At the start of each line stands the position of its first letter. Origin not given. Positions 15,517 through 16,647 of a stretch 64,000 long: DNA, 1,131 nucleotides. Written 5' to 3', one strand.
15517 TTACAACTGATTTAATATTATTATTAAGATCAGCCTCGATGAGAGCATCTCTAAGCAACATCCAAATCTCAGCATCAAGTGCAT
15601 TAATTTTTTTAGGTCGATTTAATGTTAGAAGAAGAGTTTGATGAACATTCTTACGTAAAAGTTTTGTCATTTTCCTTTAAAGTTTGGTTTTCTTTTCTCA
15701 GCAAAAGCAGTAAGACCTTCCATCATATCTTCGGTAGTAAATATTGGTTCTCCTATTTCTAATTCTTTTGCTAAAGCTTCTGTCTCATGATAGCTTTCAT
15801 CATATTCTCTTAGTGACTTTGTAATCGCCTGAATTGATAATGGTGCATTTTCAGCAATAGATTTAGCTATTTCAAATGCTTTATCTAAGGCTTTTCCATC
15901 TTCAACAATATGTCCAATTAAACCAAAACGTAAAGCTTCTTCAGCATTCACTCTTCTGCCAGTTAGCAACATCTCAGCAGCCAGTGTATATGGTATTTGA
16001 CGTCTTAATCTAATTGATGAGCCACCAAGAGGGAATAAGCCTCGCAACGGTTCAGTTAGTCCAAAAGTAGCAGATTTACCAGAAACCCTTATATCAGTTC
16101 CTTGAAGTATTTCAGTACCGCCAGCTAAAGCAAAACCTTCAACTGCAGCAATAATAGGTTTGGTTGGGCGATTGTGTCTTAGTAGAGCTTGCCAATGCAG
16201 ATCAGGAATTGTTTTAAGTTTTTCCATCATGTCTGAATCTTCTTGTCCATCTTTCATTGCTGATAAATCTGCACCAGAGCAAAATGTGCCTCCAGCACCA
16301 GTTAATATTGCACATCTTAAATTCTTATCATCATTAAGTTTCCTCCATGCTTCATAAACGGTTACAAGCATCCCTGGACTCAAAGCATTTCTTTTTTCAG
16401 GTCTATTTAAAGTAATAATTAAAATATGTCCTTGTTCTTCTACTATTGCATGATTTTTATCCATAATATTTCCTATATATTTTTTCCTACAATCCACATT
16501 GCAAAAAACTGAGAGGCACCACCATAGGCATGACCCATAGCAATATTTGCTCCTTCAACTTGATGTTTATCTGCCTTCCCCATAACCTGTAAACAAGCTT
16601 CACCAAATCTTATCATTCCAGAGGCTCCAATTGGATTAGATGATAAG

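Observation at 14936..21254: Duplicated DUF35 plus duplicated thiolase-fold proteins without an apparent nucleophilic Cys: predicted C-C lyase (retro-aldolase) module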

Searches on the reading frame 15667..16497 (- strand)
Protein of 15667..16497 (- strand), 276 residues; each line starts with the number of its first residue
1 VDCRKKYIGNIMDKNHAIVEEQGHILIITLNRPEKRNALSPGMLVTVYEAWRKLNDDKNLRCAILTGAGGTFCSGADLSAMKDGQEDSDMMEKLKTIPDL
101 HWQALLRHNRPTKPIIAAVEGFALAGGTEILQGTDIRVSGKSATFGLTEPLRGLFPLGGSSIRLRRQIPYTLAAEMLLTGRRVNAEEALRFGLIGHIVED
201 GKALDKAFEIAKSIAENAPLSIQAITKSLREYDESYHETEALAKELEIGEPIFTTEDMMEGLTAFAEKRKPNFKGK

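Call 4: search_protein_families(library=pfam, proteins=[window:15667-16497:-], max_evalue=0.01)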
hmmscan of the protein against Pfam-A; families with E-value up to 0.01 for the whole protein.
window:15667-16497:- (276 aa): 2 families
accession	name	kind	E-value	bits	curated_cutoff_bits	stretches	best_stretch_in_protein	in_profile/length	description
PF00378.25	ECH_1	-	1.7e-57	195.1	27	1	21-275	2-250/251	Enoyl-CoA hydratase/isomerase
PF16113.10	ECH_2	-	1e-33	117.7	27.2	2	27-202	3-176/335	Enoyl-CoA hydratase/isomerase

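Call 5: search_protein_families(library=ncbifam, proteins=[window:15667-16497:-], max_evalue=0.01)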
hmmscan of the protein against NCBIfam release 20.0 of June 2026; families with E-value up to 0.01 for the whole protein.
window:15667-16497:- (276 aa): 72 families (the best 25 are shown)
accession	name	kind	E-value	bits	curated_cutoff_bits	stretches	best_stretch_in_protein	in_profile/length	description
NF005864.0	PRK07799.1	equivalog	1.1e-110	369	316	1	12-275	5-265/266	crotonase/enoyl-CoA hydratase family protein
NF051848.1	EnCoAHydtEchA19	equivalog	1.6e-103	345.7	400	1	16-276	1-258/258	enoyl-CoA hydratase EchA19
NF006100.0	PRK08252.1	subfamily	4e-72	242.9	282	1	17-276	5-254/254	crotonase/enoyl-CoA hydratase family protein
NF005126.0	PRK06563.1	subfamily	3.1e-61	207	261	1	15-276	7-263/263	crotonase/enoyl-CoA hydratase family protein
NF006007.0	PRK08138.1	subfamily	3.6e-53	180.6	355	1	21-276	14-261/261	enoyl-CoA hydratase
NF007239.0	PRK09674.1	equivalog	3.8e-52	177.3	371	1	13-276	2-257/257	2,3-dehydroadipyl-CoA hydratase PaaF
NF042430.2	EnCoAhydt_DpgD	equivalog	1e-51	175.9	400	1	20-275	2-257/258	enoyl-CoA-hydratase DpgD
NF006013.0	PRK08150.1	subfamily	1.3e-50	172.1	232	1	15-271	6-254/259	crotonase/enoyl-CoA hydratase family protein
NF004475.0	PRK05809.1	subfamily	1.5e-50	172.1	394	1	12-276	1-260/260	short-chain-enoyl-CoA hydratase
NF005802.0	PRK07657.1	equivalog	2.1e-50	171.6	363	1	21-276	10-260/260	enoyl-CoA hydratase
NF046063.1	oxepin_alt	equivalog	1.4e-49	168.9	300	1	19-272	4-254/254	oxepin-CoA hydrolase, alternative type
NF006108.0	PRK08259.1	equivalog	2.4e-49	168.2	273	1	15-267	3-246/256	crotonase/enoyl-CoA hydratase family protein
NF004781.0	PRK06127.1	subfamily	7.7e-48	163.5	291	1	14-276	10-269/269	enoyl-CoA hydratase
NF004517.0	PRK05862.1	equivalog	2.4e-47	161.6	396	1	12-274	1-255/257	enoyl-CoA hydratase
NF005803.0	PRK07658.1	equivalog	3.8e-47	160.8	313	1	19-276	6-257/257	enoyl-CoA hydratase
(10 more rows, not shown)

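Call 67: search_solved_structures(query=window:15667-16464:-, max_evalue=1e-20, show_alignments=1)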
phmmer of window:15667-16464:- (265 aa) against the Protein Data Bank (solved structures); distinct sequences matched with E-value up to 1e-20: 104 (the best 60 are shown).
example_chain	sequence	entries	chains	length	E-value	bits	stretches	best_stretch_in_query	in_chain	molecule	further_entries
4f47_A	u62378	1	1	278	1.1e-81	277.4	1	6-264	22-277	Enoyl-CoA hydratase EchA19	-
6wyi_A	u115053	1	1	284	1.1e-80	274.2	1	6-264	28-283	EchA19, enoyl-CoA hydratase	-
3rsi_A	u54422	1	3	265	1.7e-61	211.3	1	6-265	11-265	Putative enoyl-CoA hydratase/isomerase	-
3trr_A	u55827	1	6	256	1.2e-56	195.5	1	5-265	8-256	Probable enoyl-CoA hydratase/isomerase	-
6ldz_A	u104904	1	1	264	3.6e-51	177.5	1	6-264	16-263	Probable enoyl-CoA hydratase EchA1 (Enoyl hydrase) (Unsaturated acyl-CoA hydratase) (Croto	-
5kjp_A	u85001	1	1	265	3.6e-51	177.5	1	6-264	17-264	Enoyl-CoA hydratase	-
3qxi_A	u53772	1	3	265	4.1e-51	177.3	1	6-264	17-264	Enoyl-CoA hydratase EchA1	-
3r9t_A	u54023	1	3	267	1.8e-43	152.3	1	4-263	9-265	EchA1_1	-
3r9s_A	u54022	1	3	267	2.4e-43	151.8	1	4-263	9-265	Carnitinyl-CoA dehydratase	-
3r0o_A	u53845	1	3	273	7.7e-43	150.2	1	4-264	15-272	Carnitinyl-CoA dehydratase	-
4fzw_A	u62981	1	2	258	1.3e-41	146.2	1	5-265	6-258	2,3-dehydroadipyl-CoA hydratase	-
5z7r_A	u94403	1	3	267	5.7e-41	144.1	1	1-260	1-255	Short-chain-enoyl-CoA hydratase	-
5jbw_A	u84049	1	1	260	6.1e-41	144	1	8-265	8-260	3-hydroxybutyryl-CoA dehydratase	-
5jbx_A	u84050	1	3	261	6.1e-41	144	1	8-265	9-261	3-hydroxybutyryl-CoA dehydratase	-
3kqf_A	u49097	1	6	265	1.2e-40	143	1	11-265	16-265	Enoyl-CoA hydratase/isomerase family protein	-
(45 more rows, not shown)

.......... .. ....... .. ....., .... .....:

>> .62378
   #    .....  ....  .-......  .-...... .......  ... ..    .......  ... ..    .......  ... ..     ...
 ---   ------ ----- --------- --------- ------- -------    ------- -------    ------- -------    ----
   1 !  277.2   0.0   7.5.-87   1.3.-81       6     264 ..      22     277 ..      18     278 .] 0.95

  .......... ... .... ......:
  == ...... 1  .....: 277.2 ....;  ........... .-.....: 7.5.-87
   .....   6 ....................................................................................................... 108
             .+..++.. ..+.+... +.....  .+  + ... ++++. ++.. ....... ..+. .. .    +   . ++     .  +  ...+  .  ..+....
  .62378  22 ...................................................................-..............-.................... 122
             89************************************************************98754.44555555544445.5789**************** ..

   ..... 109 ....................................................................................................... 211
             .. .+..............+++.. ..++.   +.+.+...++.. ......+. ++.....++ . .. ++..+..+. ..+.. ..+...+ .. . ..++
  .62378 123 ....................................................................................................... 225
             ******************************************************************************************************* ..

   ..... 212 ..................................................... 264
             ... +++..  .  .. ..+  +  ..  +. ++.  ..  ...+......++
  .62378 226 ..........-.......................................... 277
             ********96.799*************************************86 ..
